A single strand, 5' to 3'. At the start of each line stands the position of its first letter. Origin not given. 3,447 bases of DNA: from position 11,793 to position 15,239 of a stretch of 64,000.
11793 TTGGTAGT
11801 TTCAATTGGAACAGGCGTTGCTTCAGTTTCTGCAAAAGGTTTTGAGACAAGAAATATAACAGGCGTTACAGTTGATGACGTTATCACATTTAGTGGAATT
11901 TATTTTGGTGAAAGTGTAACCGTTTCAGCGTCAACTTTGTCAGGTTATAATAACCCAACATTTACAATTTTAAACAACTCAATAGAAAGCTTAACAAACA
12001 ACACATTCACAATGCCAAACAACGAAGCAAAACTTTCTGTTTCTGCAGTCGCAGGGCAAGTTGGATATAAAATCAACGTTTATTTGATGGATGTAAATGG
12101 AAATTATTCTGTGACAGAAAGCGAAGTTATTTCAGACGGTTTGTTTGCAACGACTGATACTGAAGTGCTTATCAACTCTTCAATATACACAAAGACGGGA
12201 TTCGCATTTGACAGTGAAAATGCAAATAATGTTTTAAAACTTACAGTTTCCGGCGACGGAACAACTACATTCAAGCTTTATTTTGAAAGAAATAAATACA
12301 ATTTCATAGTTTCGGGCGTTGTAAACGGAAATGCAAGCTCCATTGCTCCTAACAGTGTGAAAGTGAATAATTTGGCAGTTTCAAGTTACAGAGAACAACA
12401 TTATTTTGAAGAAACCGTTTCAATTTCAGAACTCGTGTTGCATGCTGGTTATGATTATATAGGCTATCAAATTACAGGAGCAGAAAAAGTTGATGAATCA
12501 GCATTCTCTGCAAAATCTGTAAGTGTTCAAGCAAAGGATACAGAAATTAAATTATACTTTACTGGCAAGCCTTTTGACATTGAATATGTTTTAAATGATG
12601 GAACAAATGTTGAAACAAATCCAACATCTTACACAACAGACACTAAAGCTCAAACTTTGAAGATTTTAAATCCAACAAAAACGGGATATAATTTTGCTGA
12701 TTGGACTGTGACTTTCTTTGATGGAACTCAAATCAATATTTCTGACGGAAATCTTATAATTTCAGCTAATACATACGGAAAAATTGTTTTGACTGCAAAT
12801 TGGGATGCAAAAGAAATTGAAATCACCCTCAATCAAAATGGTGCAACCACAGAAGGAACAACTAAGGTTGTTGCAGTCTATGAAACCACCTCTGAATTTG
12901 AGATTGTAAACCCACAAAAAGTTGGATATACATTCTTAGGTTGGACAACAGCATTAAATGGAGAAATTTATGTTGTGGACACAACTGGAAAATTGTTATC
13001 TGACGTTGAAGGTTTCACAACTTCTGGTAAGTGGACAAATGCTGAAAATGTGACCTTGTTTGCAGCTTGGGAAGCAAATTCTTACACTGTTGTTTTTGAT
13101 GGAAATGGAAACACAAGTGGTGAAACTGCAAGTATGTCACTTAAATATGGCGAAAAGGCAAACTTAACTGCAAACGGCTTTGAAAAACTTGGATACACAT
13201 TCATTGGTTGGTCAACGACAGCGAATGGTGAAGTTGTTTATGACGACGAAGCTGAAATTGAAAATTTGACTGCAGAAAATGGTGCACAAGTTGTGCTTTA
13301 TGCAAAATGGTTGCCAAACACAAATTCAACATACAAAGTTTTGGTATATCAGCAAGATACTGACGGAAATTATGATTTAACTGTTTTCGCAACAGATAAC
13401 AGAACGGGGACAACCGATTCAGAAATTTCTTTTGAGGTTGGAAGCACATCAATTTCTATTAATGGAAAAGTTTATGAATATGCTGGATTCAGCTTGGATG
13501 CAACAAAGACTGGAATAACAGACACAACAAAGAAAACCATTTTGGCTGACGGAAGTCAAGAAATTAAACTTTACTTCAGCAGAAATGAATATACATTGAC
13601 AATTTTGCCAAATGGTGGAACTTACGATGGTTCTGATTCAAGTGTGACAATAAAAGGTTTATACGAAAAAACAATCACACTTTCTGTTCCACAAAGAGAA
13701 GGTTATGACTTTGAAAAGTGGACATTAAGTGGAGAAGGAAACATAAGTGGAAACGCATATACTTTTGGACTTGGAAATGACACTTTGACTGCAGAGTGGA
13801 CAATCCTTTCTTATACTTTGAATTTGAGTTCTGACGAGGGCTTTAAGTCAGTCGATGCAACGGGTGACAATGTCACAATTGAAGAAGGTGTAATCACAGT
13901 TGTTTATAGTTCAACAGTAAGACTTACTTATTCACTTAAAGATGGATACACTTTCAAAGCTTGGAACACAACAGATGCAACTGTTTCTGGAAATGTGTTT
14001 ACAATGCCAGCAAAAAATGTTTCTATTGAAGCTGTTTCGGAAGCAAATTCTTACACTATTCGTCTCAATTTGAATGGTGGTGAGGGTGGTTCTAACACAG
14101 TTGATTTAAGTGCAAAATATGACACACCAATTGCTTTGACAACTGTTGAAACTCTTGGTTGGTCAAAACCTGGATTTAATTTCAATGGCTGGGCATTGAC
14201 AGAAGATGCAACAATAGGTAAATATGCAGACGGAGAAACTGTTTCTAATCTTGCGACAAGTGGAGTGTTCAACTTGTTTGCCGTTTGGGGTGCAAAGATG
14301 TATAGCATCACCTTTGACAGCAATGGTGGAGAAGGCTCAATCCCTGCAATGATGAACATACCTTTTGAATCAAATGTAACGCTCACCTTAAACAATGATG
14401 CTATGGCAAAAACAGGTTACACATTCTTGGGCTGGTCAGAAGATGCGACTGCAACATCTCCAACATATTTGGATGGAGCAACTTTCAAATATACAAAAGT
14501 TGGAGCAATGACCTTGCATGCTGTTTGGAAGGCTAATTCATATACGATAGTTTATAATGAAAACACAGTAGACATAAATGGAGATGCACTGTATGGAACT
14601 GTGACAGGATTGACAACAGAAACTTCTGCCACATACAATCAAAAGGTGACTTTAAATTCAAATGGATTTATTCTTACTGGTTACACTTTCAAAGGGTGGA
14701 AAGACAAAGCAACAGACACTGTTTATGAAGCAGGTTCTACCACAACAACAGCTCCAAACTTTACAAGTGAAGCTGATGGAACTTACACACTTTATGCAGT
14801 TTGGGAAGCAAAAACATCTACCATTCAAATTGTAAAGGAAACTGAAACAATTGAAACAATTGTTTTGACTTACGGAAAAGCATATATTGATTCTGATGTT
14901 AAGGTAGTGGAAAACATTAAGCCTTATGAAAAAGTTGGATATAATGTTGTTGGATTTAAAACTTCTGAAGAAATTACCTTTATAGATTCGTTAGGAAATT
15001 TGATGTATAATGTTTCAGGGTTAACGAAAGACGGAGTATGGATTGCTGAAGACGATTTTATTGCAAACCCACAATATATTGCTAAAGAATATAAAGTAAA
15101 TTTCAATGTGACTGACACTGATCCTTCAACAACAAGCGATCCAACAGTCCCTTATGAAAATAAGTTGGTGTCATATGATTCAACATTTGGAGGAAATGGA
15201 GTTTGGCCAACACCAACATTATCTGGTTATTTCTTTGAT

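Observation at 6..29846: One uninterrupted ORF of at least 9,946 codons (29.8 kb), open at the window edge: a giant modular surface protein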

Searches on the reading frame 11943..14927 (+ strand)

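Call 5: search_protein_families(library=pfam, proteins=[window:11943-14927:+], max_evalue=0.01)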
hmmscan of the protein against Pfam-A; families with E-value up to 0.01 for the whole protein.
window:11943-14927:+ (995 aa): 2 families
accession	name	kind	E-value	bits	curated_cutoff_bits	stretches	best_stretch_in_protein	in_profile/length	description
PF09479.16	Flg_new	-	5.2e-45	151.8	27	7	381-455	1-65/65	Listeria-Bacteroides repeat domain (List_Bact_rpt)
PF18998.6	Flg_new_2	-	1.2e-14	54.5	23.6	1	652-701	18-71/73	Divergent InlB B-repeat domain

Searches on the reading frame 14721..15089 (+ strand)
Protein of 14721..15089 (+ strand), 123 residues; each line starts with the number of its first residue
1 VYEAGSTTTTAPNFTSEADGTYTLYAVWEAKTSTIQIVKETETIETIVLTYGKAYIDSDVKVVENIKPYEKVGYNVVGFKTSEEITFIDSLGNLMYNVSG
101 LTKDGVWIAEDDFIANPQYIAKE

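Call 66: search_protein_families(library=pfam, proteins=[window:14721-15089:+], max_evalue=1)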
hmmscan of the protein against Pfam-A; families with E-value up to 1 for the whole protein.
window:14721-15089:+ (123 aa): 1 family
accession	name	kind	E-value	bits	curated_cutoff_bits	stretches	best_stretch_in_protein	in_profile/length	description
PF11138.13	DUF2911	-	0.021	15.1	27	1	19-79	65-125/145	Protein of unknown function (DUF2911)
